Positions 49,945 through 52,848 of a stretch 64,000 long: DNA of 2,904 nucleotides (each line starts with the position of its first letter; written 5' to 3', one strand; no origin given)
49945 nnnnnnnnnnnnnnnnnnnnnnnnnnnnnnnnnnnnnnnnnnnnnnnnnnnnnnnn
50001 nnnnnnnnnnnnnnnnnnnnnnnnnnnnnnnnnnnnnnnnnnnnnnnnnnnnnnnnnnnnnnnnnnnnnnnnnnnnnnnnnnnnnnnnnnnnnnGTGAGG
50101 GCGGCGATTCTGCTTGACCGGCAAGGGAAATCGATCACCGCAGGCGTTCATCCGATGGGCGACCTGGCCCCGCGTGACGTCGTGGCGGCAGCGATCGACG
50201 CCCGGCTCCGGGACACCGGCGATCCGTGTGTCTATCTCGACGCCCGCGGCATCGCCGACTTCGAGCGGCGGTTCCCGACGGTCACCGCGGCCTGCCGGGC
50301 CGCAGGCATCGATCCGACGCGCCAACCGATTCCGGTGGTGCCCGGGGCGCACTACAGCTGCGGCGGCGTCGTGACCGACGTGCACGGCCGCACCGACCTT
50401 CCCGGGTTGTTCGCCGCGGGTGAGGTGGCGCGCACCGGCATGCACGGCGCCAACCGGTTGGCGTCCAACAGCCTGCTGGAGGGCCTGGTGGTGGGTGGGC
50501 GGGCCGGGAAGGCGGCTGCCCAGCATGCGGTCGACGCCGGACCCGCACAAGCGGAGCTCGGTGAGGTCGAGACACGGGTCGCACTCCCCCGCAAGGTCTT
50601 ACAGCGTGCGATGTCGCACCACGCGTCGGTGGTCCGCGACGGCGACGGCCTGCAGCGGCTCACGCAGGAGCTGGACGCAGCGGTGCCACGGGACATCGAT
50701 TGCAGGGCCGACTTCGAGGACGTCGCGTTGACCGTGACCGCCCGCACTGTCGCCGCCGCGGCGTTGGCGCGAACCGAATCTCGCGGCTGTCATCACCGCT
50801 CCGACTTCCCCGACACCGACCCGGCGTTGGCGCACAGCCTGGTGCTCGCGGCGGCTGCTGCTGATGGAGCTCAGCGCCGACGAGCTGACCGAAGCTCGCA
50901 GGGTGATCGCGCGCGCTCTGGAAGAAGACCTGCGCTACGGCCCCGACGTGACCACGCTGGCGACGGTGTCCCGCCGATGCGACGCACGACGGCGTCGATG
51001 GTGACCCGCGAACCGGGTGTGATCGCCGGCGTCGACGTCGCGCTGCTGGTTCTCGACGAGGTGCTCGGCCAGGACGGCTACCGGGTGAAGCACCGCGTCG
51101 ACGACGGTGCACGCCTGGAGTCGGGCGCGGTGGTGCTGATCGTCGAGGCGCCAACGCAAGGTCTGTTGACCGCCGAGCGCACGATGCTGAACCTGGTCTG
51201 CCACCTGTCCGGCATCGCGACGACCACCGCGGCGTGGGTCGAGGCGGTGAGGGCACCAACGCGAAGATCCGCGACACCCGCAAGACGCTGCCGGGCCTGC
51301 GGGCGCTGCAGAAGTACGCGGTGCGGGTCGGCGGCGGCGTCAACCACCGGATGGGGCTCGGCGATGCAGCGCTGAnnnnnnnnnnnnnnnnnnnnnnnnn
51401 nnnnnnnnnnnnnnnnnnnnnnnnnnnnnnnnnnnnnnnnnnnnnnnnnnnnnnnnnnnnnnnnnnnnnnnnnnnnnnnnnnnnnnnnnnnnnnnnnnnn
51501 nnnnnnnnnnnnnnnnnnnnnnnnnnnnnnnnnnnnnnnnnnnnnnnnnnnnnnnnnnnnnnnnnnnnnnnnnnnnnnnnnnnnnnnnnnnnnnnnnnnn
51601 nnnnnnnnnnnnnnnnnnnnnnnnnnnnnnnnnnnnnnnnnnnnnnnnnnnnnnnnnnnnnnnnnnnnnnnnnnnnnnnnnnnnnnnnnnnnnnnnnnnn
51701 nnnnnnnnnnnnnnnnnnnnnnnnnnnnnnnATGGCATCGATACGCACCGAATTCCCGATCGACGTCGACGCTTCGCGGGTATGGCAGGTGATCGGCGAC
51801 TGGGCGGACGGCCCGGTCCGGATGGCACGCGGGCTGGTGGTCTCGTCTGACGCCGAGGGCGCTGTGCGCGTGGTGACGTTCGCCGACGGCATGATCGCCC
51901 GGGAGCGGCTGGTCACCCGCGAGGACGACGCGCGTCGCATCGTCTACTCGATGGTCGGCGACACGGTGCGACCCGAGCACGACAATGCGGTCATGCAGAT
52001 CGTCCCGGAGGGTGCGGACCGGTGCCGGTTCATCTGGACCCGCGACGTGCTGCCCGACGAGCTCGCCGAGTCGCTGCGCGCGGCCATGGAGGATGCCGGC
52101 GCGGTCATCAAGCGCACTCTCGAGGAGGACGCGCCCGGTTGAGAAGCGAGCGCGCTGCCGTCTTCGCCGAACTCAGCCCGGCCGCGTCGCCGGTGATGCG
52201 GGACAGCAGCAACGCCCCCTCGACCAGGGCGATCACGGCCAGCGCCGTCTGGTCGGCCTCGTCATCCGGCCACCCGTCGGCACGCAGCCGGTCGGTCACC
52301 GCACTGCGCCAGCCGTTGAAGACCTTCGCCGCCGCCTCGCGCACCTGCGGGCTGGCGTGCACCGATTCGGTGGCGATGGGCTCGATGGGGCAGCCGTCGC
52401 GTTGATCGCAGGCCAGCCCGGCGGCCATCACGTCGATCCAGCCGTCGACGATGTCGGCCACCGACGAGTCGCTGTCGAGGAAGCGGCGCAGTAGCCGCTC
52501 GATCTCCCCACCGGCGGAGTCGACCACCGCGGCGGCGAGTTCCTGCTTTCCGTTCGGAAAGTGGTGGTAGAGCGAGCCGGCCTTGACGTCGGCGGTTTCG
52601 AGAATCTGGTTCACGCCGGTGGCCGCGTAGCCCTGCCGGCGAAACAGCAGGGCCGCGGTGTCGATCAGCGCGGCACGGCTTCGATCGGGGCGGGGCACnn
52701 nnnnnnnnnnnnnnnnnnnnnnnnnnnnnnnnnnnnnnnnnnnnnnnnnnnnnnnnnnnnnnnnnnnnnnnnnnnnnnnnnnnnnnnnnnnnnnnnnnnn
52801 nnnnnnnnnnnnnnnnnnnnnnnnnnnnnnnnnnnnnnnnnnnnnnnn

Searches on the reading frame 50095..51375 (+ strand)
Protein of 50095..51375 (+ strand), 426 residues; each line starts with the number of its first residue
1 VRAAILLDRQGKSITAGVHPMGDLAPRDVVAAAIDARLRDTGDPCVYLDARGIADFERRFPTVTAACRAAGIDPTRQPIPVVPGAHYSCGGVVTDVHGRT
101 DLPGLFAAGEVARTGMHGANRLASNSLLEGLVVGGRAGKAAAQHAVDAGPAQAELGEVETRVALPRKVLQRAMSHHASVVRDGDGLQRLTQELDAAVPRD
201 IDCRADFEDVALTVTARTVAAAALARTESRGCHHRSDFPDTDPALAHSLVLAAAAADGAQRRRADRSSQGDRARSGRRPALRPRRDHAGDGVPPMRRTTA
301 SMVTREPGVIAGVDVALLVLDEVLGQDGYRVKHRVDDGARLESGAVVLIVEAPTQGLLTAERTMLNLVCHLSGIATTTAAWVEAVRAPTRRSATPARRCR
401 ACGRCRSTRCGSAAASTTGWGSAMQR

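Call 22: list_cluster_members(proteins=[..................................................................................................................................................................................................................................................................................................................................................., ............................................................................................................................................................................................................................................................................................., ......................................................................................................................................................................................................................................, window:50095-51375:+, window:48326-50098:+, window:51234-51722:+, window:53759-55138:+, window:44355-45350:+, window:47557-48195:-, window:46196-47221:-])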
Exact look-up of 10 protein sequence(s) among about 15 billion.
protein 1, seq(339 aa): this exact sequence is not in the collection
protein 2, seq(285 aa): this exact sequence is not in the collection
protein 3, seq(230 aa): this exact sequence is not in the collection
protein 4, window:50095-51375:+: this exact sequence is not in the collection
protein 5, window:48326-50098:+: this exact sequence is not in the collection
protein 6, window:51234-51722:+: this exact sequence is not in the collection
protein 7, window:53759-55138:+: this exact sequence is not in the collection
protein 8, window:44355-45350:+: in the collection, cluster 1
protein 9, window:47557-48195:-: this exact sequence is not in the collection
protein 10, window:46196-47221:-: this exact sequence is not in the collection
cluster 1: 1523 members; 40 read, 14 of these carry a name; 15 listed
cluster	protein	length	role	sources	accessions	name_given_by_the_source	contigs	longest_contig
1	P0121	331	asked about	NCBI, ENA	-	-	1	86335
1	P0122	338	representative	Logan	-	-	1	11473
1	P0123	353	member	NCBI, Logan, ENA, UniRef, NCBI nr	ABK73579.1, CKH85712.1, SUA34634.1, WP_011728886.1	biotin synthase BioB [Mycolicibacterium smegmatis] | Biotin synthase n=2 Tax=Mycobacteriaceae TaxID=1762 RepID=BIOB_MYCS2 | RecName: Full=Biotin synthase [Mycolicibacterium smegmatis MC2 155]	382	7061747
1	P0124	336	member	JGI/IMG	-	biotin synthase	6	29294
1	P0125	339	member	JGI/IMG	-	biotin synthase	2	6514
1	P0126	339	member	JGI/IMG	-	biotin synthase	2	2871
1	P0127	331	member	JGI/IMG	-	biotin synthase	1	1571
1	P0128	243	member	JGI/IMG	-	biotin synthase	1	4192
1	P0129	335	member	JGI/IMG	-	biotin synthase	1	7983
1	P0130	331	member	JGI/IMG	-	biotin synthase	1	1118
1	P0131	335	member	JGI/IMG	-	biotin synthase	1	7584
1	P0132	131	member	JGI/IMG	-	biotin synthase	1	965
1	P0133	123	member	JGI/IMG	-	biotin synthase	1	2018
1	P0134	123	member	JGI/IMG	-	biotin synthase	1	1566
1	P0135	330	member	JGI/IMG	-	biotin synthase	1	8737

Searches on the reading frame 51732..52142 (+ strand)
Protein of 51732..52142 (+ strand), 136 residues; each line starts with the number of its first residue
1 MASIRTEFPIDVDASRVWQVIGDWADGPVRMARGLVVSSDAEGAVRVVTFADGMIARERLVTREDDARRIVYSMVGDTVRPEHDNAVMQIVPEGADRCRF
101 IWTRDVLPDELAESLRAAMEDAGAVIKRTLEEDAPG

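Call 17: find_encoding_contigs(protein=window:51732-52142:+, flank=10000, max_places=8)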
Protein window:51732-52142:+ (136 aa): no gene with exactly this product is on record in the collection.

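Call 38: search_protein_families(library=pfam, proteins=[window:51732-52139:+], max_evalue=0.0001)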
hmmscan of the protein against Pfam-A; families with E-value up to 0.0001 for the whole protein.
window:51732-52139:+ (136 aa): 1 family
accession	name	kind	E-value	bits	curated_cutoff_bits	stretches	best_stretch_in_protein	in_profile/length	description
PF10604.15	Polyketide_cyc2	-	1.7e-09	38.6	27.4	1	1-128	1-132/142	Polyketide cyclase / dehydrase and lipid transport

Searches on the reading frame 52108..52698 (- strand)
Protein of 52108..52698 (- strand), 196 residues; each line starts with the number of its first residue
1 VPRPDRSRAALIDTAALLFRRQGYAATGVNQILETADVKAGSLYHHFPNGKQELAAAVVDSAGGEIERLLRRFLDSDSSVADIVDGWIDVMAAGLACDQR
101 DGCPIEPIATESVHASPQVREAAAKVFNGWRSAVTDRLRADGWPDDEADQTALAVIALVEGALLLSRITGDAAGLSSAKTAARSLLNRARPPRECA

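Call 4: find_encoding_contigs(protein=window:52108-52698:-, flank=10000, max_places=6)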
Protein window:52108-52698:- (196 aa): 2 contigs read that carry it; 2 places shown.
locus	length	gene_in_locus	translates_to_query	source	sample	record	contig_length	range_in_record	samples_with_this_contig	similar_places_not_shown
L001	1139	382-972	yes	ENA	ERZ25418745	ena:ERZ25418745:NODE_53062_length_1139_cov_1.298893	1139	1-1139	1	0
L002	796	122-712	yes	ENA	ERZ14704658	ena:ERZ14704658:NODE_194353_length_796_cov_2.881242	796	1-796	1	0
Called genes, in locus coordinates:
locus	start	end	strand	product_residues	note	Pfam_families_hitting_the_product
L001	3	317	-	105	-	?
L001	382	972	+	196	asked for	PF00440:TetR_N, PF16925:TetR_C_13, PF21993:TetR_C_13_2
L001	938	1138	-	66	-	?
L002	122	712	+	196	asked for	PF00440:TetR_N, PF16925:TetR_C_13, PF21993:TetR_C_13_2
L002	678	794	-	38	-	?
